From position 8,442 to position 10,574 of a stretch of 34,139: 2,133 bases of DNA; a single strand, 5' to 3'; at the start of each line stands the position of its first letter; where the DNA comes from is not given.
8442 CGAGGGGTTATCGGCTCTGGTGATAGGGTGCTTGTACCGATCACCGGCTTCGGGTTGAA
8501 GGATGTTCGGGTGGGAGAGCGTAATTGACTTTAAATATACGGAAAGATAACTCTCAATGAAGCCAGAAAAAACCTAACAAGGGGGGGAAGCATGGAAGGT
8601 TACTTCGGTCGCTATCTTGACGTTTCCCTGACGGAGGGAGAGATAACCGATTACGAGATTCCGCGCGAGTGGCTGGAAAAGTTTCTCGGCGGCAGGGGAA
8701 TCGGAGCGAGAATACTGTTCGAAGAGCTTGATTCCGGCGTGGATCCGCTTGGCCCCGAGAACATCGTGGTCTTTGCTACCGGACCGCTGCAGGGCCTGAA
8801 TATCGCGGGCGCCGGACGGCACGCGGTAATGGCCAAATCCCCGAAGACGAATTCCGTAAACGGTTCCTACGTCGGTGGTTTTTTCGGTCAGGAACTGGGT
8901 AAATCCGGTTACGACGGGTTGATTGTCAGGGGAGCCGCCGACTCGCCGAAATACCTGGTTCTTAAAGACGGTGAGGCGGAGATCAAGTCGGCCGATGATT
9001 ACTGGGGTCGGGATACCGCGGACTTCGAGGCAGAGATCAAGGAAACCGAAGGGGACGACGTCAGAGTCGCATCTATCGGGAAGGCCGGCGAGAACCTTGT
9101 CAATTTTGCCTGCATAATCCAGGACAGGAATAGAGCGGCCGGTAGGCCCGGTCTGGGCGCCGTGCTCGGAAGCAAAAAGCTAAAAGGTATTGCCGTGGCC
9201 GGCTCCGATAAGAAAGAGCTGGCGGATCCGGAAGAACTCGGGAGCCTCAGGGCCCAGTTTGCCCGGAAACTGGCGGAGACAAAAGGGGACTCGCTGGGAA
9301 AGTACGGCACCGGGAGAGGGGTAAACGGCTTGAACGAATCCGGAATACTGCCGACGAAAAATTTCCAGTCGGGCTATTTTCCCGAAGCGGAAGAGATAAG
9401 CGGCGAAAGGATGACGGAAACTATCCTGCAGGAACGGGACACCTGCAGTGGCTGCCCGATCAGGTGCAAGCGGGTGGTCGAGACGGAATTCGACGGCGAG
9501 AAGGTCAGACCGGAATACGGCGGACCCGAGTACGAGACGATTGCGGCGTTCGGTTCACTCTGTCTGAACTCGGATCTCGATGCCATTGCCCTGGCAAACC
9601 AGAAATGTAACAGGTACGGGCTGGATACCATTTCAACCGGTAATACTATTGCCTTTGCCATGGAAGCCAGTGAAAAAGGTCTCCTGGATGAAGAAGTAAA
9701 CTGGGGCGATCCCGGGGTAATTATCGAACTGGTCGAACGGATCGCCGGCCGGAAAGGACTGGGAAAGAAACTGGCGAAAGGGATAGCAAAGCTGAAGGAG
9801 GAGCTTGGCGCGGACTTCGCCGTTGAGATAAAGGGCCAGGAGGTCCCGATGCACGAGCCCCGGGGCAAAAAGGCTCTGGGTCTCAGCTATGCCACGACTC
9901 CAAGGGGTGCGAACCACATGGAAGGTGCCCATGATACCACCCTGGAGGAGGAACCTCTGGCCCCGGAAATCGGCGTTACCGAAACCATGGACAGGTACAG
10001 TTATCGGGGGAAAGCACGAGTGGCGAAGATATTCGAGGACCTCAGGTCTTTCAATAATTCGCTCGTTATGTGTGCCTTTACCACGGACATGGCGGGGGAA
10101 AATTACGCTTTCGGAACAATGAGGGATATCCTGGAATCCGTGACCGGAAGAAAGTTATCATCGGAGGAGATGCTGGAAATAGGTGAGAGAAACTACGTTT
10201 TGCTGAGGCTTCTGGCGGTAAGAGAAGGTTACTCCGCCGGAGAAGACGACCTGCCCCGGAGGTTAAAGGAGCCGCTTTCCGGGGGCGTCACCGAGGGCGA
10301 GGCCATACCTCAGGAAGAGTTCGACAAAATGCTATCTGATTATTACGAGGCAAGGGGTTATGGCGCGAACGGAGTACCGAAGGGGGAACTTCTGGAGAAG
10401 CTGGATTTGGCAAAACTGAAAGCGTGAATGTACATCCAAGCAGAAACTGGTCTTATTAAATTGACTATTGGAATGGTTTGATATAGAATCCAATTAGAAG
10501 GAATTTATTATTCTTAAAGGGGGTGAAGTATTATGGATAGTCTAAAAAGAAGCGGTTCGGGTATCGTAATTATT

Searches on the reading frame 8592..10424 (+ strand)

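Call 29: search_protein_families(library=pfam, proteins=[window:8592-10424:+], max_evalue=0.00001)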
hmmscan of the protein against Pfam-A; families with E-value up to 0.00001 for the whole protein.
window:8592-10424:+ (611 aa): 2 families
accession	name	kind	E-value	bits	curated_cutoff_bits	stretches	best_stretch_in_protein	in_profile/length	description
PF01314.23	AFOR_C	-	8.3e-127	423.9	27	1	222-606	5-385/385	Aldehyde ferredoxin oxidoreductase, domains 2 & 3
PF02730.20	AFOR_N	-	7e-72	241.8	29.8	1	6-204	1-198/199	Aldehyde ferredoxin oxidoreductase, N-terminal domain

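Call 64: search_protein_families(library=ncbifam, proteins=[window:8592-10424:+], max_evalue=0.00001)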
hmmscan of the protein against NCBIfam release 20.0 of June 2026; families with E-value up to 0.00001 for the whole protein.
window:8592-10424:+ (611 aa): 2 families
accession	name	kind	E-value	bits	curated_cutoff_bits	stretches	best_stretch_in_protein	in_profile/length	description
NF007354.0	PRK09849.1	equivalog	1.4e-60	205.7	868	1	2-224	6-227/703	aldehyde ferredoxin oxidoreductase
NF040818.1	GAPOR_Arch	equivalog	3.3e-10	38.9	1300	1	49-131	44-125/654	glyceraldehyde-3-phosphate:ferredoxin oxidoreductase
